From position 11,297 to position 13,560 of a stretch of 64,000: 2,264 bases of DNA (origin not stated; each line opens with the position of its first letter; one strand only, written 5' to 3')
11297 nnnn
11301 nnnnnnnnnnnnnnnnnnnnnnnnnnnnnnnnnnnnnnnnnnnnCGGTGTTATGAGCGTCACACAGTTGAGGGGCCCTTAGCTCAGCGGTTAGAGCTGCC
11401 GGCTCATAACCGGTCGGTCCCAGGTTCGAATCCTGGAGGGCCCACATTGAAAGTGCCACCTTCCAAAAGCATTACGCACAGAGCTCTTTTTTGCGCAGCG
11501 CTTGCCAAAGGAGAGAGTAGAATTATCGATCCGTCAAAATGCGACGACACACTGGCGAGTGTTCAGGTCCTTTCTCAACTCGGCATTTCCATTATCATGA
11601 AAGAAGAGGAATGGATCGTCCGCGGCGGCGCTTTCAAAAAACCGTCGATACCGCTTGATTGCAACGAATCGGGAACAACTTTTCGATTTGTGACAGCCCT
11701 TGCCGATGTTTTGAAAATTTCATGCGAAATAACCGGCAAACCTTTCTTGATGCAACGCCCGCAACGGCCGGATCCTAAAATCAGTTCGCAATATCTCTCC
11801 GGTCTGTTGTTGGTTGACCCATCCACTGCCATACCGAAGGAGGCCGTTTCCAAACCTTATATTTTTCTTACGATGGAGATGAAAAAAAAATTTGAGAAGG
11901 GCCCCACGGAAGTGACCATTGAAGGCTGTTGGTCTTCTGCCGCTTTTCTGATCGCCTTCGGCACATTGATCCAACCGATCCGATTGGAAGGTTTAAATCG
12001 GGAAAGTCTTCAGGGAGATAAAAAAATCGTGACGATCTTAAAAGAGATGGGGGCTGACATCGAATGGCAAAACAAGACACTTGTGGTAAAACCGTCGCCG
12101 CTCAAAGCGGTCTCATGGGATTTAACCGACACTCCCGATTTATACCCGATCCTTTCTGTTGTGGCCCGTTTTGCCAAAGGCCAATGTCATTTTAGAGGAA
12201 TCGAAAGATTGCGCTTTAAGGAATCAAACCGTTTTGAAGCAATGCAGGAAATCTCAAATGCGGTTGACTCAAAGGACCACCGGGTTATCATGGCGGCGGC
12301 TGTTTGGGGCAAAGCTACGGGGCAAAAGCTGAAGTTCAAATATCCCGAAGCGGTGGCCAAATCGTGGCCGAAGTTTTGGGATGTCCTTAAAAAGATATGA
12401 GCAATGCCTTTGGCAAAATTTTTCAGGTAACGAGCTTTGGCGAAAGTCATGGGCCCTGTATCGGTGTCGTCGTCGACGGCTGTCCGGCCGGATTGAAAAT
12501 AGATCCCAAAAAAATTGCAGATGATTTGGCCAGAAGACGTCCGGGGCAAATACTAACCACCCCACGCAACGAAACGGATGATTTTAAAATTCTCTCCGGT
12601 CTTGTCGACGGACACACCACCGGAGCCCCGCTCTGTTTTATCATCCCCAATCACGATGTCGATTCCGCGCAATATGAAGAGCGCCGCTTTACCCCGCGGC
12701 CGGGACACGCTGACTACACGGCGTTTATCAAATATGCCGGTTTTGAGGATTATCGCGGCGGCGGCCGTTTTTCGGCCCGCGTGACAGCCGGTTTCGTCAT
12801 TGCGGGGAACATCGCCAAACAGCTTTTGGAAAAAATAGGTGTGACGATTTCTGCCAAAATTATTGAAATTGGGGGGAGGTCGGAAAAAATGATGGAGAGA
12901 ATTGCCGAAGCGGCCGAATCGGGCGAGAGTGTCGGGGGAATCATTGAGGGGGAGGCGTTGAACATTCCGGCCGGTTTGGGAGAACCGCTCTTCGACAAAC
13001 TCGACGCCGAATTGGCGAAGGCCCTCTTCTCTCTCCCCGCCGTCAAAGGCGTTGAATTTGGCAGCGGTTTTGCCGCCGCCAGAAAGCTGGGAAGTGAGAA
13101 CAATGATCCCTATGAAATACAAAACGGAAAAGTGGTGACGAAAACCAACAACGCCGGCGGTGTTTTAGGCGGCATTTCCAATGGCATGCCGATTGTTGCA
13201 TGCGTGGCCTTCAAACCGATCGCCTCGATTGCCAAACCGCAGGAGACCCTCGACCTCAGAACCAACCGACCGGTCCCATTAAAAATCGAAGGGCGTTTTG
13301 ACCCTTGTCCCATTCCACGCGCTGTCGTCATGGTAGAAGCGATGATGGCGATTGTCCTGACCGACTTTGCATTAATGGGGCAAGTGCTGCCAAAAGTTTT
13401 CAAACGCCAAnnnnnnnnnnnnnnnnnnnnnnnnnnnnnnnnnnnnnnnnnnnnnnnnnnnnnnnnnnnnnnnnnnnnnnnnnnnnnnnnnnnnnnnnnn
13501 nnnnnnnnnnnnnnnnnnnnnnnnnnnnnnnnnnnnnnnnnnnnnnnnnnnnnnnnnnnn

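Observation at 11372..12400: Compact 317-aa EPSP synthase starting with TTG three bases after tRNA-Met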

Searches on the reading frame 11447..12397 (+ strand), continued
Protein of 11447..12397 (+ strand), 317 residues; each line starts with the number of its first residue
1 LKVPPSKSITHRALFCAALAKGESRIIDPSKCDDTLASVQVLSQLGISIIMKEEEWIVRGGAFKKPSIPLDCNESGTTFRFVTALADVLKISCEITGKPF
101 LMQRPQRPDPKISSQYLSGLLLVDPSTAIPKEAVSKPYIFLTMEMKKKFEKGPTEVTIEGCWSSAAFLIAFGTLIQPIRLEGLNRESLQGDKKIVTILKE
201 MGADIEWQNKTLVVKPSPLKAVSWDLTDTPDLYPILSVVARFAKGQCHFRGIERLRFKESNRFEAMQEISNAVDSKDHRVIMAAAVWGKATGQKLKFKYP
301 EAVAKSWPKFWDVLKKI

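Call 78: search_protein_families(library=pfam, proteins=[L004:4039-5982:+, L001:3919-5985:+, L092:278-2227:+], max_evalue=1)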
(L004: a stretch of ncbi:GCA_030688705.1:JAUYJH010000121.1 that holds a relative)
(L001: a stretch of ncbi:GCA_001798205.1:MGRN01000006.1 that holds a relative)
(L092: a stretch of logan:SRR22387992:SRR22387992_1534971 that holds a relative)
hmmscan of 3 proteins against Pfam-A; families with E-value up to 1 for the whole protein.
L004:4039-5982:+ (648 aa): 0 families

L001:3919-5985:+ (689 aa): 1 family
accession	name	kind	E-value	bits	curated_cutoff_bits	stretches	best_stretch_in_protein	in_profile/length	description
PF03571.21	Peptidase_M49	-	7e-05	21.9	21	1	299-420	102-220/548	Peptidase family M49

L092:278-2227:+ (650 aa): 1 family
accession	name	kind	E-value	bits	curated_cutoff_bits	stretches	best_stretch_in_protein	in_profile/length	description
PF03571.21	Peptidase_M49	-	0.063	12.1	21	1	256-358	99-197/548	Peptidase family M49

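Call 79: search_solved_structures(query=L004:4039-5982:+, max_evalue=1)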
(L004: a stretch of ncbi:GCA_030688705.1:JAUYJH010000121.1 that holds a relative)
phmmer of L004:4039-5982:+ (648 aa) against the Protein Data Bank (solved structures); distinct sequences matched with E-value up to 1: 4.
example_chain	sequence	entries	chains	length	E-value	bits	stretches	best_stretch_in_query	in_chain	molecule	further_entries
5zum_A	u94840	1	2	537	1.3e-25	93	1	112-586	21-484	dipeptidyl-peptidase III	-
6eom_A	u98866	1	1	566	2.3e-25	92.1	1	221-587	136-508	MutT/NUDIX family protein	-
2jz5_A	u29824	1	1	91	0.29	12.6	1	34-105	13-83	Uncharacterized protein VPA0419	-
6pxy_A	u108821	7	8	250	0.91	10.9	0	236-313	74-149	Putative methyl-accepting chemotaxis protein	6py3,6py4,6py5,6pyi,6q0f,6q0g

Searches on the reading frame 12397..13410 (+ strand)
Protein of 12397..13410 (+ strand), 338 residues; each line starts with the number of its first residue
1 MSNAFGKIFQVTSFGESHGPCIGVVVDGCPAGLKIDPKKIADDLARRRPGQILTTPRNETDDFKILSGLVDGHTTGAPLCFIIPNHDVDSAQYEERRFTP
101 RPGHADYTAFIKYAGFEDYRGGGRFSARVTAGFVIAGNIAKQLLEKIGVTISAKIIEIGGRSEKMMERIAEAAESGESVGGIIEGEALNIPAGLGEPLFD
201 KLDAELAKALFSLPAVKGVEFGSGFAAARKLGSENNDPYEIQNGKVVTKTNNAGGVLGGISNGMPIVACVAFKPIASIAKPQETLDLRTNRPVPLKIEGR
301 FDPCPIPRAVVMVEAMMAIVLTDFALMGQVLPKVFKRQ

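Call 4: search_protein_families(library=pfam, proteins=[window:12397-13410:+], max_evalue=0.01)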
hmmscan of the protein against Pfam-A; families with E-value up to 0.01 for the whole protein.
window:12397-13410:+ (338 aa): 1 family
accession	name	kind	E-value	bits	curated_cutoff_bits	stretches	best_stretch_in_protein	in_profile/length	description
PF01264.26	Chorismate_synt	-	1.2e-124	415.8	27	1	9-326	1-327/327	Chorismate synthase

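Call 36: search_protein_families(library=ncbifam, proteins=[window:12397-13410:+], max_evalue=0.00001)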
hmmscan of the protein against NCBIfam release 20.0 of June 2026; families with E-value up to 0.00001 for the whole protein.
window:12397-13410:+ (338 aa): 3 families
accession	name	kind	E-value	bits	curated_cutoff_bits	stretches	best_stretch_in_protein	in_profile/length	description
NF003793.1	PRK05382.1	equivalog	1.6e-122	408.6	321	2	162-326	181-343/344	chorismate synthase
TIGR00033.1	aroC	equivalog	3.9e-116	387.8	212.2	2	162-327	182-346/351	chorismate synthase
NF009113.0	PRK12463.1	equivalog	1.9e-54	185.1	799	2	163-326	200-364/390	chorismate synthase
